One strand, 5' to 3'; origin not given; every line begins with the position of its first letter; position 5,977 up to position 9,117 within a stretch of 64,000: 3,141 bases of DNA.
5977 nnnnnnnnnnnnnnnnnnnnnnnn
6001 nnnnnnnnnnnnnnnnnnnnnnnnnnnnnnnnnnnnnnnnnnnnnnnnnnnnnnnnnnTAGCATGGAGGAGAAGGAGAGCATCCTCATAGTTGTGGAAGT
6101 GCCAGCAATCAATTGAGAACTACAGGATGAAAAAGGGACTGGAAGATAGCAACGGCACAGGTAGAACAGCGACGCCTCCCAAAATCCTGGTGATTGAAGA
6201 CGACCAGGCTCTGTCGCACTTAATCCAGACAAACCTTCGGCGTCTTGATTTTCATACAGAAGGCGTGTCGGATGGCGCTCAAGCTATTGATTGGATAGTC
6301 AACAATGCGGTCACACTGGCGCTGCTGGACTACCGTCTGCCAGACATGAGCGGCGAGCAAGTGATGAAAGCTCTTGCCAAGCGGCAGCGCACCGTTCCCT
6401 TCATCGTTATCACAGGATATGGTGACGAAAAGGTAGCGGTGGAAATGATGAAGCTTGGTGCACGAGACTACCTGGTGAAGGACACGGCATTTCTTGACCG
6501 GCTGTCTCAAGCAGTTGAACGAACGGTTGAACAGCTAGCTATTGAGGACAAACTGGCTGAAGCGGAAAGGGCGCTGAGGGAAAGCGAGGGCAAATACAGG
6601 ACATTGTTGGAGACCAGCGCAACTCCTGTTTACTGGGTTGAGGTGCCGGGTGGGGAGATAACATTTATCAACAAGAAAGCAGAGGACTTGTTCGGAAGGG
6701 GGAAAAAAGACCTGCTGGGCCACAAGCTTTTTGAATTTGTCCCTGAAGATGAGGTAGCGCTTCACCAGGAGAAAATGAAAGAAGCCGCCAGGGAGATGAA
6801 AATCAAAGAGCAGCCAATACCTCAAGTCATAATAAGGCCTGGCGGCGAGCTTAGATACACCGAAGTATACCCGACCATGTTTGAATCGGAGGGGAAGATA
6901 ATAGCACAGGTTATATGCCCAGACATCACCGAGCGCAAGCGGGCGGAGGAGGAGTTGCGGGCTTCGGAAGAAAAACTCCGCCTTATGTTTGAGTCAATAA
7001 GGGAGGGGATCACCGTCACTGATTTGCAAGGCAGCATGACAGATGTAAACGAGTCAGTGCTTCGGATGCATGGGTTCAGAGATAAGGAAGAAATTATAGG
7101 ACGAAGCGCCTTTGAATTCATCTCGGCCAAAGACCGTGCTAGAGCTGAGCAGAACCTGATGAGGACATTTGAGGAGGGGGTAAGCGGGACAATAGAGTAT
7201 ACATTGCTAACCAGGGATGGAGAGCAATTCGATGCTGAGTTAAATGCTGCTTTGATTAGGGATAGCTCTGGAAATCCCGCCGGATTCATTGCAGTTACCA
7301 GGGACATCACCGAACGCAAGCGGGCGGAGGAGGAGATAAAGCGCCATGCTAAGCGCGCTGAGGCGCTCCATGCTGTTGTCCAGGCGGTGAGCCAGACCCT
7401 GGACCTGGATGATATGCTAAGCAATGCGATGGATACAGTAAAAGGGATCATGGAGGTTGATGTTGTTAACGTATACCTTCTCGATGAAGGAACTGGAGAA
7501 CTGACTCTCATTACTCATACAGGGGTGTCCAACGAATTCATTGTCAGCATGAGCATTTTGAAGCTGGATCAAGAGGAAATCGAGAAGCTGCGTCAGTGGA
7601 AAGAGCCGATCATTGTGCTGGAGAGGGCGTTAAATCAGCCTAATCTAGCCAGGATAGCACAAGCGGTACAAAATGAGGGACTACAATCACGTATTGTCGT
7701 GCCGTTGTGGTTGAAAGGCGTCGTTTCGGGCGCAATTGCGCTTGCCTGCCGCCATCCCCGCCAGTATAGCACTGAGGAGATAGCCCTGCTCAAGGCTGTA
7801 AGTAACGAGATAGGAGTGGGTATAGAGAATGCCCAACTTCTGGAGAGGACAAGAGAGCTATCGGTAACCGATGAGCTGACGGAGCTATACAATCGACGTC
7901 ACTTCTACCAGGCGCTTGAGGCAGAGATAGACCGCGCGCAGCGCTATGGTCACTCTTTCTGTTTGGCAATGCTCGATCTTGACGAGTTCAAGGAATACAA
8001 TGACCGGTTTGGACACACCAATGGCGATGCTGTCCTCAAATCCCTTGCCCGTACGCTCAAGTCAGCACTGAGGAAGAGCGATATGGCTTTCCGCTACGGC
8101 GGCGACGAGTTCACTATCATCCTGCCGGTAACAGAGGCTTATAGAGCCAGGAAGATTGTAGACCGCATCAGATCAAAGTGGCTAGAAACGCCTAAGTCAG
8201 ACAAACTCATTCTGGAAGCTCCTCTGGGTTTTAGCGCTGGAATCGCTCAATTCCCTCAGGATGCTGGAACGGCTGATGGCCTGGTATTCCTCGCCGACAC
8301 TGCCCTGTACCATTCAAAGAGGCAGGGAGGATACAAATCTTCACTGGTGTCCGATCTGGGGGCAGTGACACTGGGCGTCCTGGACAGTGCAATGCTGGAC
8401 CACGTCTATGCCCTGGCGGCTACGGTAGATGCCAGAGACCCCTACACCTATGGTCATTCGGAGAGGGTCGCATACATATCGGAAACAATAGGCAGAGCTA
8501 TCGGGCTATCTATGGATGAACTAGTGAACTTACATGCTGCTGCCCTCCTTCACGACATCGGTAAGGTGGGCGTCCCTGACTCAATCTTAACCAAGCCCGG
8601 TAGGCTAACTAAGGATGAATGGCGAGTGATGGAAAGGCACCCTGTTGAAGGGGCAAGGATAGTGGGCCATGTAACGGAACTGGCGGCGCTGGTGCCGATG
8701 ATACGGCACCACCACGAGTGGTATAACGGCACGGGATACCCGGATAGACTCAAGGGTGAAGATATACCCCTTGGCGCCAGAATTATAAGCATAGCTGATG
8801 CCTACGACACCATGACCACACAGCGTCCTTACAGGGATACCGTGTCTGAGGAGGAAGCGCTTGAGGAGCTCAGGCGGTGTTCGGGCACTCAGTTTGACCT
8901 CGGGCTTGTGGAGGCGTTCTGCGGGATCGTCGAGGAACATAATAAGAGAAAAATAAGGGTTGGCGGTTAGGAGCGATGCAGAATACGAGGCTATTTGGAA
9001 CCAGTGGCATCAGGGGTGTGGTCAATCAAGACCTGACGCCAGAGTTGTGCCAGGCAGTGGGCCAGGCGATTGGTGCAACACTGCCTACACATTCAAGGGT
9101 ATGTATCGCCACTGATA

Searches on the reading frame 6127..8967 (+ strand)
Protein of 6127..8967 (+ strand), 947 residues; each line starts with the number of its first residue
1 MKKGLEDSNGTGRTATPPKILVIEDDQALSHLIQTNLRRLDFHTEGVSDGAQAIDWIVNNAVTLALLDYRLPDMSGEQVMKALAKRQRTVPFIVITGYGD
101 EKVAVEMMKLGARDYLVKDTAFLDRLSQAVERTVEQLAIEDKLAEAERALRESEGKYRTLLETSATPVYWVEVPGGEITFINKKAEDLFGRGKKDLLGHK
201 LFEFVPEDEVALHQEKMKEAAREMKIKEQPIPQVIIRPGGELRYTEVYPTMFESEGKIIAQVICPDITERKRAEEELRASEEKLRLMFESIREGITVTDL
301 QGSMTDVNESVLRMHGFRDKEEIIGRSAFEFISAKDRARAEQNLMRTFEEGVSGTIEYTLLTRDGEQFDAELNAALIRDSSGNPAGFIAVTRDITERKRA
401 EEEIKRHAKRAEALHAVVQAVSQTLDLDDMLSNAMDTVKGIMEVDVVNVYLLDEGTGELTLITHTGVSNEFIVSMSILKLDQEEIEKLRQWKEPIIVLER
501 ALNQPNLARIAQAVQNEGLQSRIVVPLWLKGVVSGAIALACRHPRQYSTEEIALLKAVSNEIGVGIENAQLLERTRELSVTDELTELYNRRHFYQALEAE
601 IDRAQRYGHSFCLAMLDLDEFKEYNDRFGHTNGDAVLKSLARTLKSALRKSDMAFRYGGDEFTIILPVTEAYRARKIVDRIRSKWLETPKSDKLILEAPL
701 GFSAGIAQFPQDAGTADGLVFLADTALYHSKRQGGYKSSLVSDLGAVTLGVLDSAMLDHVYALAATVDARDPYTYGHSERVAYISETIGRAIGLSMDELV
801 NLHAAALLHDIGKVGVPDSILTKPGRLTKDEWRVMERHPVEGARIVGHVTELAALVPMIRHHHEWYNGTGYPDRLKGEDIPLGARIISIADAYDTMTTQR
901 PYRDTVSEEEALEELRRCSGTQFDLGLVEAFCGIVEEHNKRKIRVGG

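Call 3: search_protein_families(library=pfam, proteins=[window:6127-8967:+], max_evalue=0.01)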
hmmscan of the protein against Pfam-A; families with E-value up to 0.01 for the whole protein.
window:6127-8967:+ (947 aa): 17 families
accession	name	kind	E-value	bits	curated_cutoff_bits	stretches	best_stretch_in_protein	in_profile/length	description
PF00990.26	GGDEF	-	3.7e-42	144.3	23.8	1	580-735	2-159/161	Diguanylate cyclase, GGDEF domain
PF13487.12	HD_5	-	2.6e-39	135.1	27.2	1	766-924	6-167/170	HD domain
PF13426.13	PAS_9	-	1.4e-32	112.5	27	2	293-396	2-103/103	PAS domain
PF00989.32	PAS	-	1.8e-27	96.1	22.6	2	283-394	2-113/113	PAS fold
PF08448.16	PAS_4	-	1.8e-26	92.9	23.1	2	288-399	1-110/110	PAS fold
PF01966.28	HD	-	1.5e-24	86.9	22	1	774-896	1-116/116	HD domain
PF00072.30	Response_reg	-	4.3e-22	78.8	30.2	1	20-128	1-108/111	Response regulator receiver domain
PF13188.13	PAS_8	-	5e-15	55.2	21.8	2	282-337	1-55/65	PAS domain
PF08447.18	PAS_3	-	1.4e-14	54.5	25.6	1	306-390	3-88/89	PAS fold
PF01590.32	GAF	-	2.5e-09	38.2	22.4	1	426-565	1-132/133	GAF domain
PF13185.12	GAF_2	-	5e-09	36.9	28.6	1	425-567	2-136/136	GAF domain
PF13492.12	GAF_3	-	8e-09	36.4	27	1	426-568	1-129/129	GAF domain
PF24820.1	Diguanyl_cycl_sensor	-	5.3e-05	23.6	28.1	0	175-218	15-58/109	Diguanylate cyclase-like sensor domain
PF14598.12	PAS_11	-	0.00014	22.2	25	1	296-397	6-106/109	PAS domain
PF12860.13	PAS_7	-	0.00049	20.7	27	1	288-402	1-115/115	PAS fold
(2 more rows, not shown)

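Call 28: find_homologous_proteins(query=window:6127-8967:+, max_evalue=1e-30)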
Query window:6127-8967:+ (947 aa): 4086 proteins with E <= 1e-30 among 8000 candidates; the best 120 are listed.
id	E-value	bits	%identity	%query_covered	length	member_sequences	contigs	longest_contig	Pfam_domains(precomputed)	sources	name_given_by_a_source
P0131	0.0e+0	2103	100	100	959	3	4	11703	PF13426.14,PF13188.14,PF13185.13,PF13487.13,PF01966.29,PF13492.13,PF00990.27,PF00072.31,PF08447.19,PF01590.33,PF08448.17,PF00989.32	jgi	-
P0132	0.0e+0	1932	67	90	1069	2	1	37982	PF13426.14,PF13188.14,PF13185.13,PF13487.13,PF01966.29,PF13492.13,PF00990.27,PF00072.31,PF08447.19,PF01590.33,PF08448.17,PF00989.32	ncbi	-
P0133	0.0e+0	1710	68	85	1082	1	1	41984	PF13426.14,PF13188.14,PF13185.13,PF13487.13,PF24820.2,PF01966.29,PF13492.13,PF00990.27,PF00072.31,PF08447.19,PF01590.33,PF08448.17,PF00989.32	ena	-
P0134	0.0e+0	1218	83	71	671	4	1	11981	PF08447.19,PF13426.14,PF13188.14,PF13185.13,PF13487.13,PF01966.29,PF01590.33,PF08448.17,PF13492.13,PF00989.32,PF00990.27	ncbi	-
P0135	0.0e+0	1117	46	84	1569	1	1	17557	PF13426.14,PF13188.14,PF13185.13,PF13487.13,PF24820.2,PF01966.29,PF08348.19,PF13492.13,PF00990.27,PF13596.13,PF08447.19,PF12860.14,PF01590.33,PF22057.4,PF08448.17,PF00989.32,PF14598.13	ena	-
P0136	0.0e+0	1113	39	98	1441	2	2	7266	PF13426.14,PF13188.14,PF13185.13,PF13487.13,PF24820.2,PF01966.29,PF13492.13,PF00990.27,PF08447.19,PF12860.14,PF01590.33,PF08448.17,PF00989.32,PF14598.13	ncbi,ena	-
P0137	0.0e+0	1109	42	83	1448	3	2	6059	PF13426.14,PF13188.14,PF13185.13,PF13487.13,PF24820.2,PF01966.29,PF13492.13,PF00990.27,PF08447.19,PF12860.14,PF01590.33,PF08448.17,PF00989.32,PF14598.13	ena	-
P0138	0.0e+0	1107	43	83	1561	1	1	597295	PF13426.14,PF13188.14,PF13185.13,PF13487.13,PF24820.2,PF01966.29,PF08348.19,PF13492.13,PF00990.27,PF08447.19,PF12860.14,PF01590.33,PF08448.17,PF00989.32,PF14598.13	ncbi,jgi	ncbi:MAG: PAS domain S-box protein [Dehalococcoidia bacterium]|jgi:PAS domain-containing protein/GGD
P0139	0.0e+0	1101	41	98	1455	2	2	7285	PF13426.14,PF13188.14,PF13185.13,PF13487.13,PF24820.2,PF01966.29,PF08348.19,PF13492.13,PF00990.27,PF08447.19,PF12860.14,PF01590.33,PF08448.17,PF00989.32,PF14598.13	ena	-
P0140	0.0e+0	1046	44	83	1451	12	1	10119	PF13426.14,PF13188.14,PF13185.13,PF13487.13,PF24820.2,PF01966.29,PF08348.19,PF13492.13,PF00990.27,PF13596.13,PF08447.19,PF12860.14,PF01590.33,PF08448.17,PF00989.32,PF14598.13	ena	-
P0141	0.0e+0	1034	42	83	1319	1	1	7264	PF13426.14,PF13188.14,PF13185.13,PF13487.13,PF24820.2,PF01966.29,PF13492.13,PF00990.27,PF13596.13,PF08447.19,PF12860.14,PF01590.33,PF08448.17,PF00989.32,PF14598.13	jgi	jgi:diguanylate cyclase (GGDEF)-like protein/PAS domain S-box-containing protein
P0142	0.0e+0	1022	44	83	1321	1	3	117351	PF13426.14,PF13188.14,PF13185.13,PF13487.13,PF24820.2,PF01966.29,PF13492.13,PF00990.27,PF08447.19,PF12860.14,PF01590.33,PF08448.17,PF00989.32,PF14598.13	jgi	jgi:diguanylate cyclase (GGDEF)-like protein/PAS domain S-box-containing protein/putative nucleotidy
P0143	3.7e-296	1003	49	84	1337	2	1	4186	PF13426.14,PF13188.14,PF13185.13,PF13487.13,PF24820.2,PF01966.29,PF00990.27,PF08447.19,PF12860.14,PF08448.17,PF00989.32,PF14598.13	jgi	-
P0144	2.1e-295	1001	47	85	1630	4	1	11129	PF13426.14,PF13188.14,PF13185.13,PF13487.13,PF24820.2,PF01966.29,PF08348.19,PF07216.18,PF13492.13,PF00990.27,PF08447.19,PF12860.14,PF01590.33,PF08448.17,PF00989.32,PF14598.13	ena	-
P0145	8.5e-294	995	43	83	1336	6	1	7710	PF13426.14,PF13188.14,PF13185.13,PF13487.13,PF24820.2,PF01966.29,PF08348.19,PF13492.13,PF00990.27,PF08447.19,PF12860.14,PF01590.33,PF08448.17,PF00989.32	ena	-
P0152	4.5e-253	861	57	57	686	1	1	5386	PF08668.19,PF13185.13,PF13487.13,PF01966.29,PF01590.33,PF13492.13,PF00990.27,PF00072.31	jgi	-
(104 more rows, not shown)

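Call 30: find_encoding_contigs(protein=P0152, flank=6000, max_places=4)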
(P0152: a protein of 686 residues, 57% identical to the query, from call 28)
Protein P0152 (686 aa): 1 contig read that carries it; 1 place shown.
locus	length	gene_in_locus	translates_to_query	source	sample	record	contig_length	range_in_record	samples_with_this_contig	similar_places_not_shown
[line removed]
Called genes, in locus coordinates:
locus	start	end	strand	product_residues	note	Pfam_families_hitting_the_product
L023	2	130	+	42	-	?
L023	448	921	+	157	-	PF00072:Response_reg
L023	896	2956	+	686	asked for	PF00072:Response_reg, PF01590:GAF (weak), PF13185:GAF_2 (weak), PF13492:GAF_3 (weak), PF00990:GGDEF, PF08668:HDOD (weak), PF13487:HD_5, PF01966:HD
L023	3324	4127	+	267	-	PF01012:ETF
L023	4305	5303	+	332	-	PF01012:ETF, PF00766:ETF_alpha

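Call 81: search_protein_families(library=ncbifam, proteins=[window:6127-8967:+], max_evalue=0.00001)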
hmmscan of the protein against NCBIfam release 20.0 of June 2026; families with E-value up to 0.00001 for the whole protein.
window:6127-8967:+ (947 aa): 107 families (the best 25 are shown)
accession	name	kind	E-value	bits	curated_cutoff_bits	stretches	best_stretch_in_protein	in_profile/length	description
NF053512.1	nitric_RR_NosR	exception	3.8e-53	181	400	2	757-942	175-361/422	response regulator c-di-GMP phosphodiesterase, NosR family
TIGR00229.1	sensory_box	domain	4e-49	165.9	22.9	2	278-404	1-126/126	PAS domain S-box protein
NF007135.0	PRK09581.1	equivalog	7.2e-49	166.8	474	2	572-735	285-449/457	PleD family two-component system response regulator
NF047654.1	DiguCycDgcRLepto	equivalog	4.9e-46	157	500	2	569-735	123-290/295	diguanylate cyclase DgcR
TIGR00254.1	GGDEF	domain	2.2e-45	154.4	37.4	1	578-735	4-161/168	diguanylate cyclase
NF038266.1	diguan_SiaD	equivalog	3.8e-43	147.7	290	1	572-734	87-248/252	biofilm regulation diguanylate cyclase SiaD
NF053781.1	cdiGMPphdstlr2612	equivalog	7.5e-43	146.4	1600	3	581-737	842-998/1268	Tlr1612 family c-di-GMP phosphodiesterase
NF007298.0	PRK09776.1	equivalog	1.4e-42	145.7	1135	2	580-735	685-839/1111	diguanylate cyclase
NF041606.1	dguan_cyc_DgcA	equivalog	1.1e-38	133.1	370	1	519-739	120-337/340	diguanylate cyclase DgcA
NF045675.1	PhdiestaseDibA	equivalog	2.2e-38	132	980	2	577-735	201-358/623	phosphodiesterase DibA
NF051473.1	DigCycDgcsShew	equivalog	8.1e-37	127.2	400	1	546-734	102-284/291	diguanylate cyclase DgcS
NF007423.1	PRK09966.1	equivalog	2.5e-36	125.4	325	1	567-731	231-390/390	diguanylate cyclase DgcN/YfiN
NF007380.0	PRK09894.1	equivalog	1.3e-35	123.2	256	1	578-735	128-281/296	diguanylate cyclase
NF007474.0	PRK10060.1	equivalog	3.4e-35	121.4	782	2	568-737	226-391/663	cyclic di-GMP phosphodiesterase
NF040885.1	diguan_DgcJ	equivalog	1.5e-30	106.4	500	1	579-734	341-489/493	diguanylate cyclase DgcJ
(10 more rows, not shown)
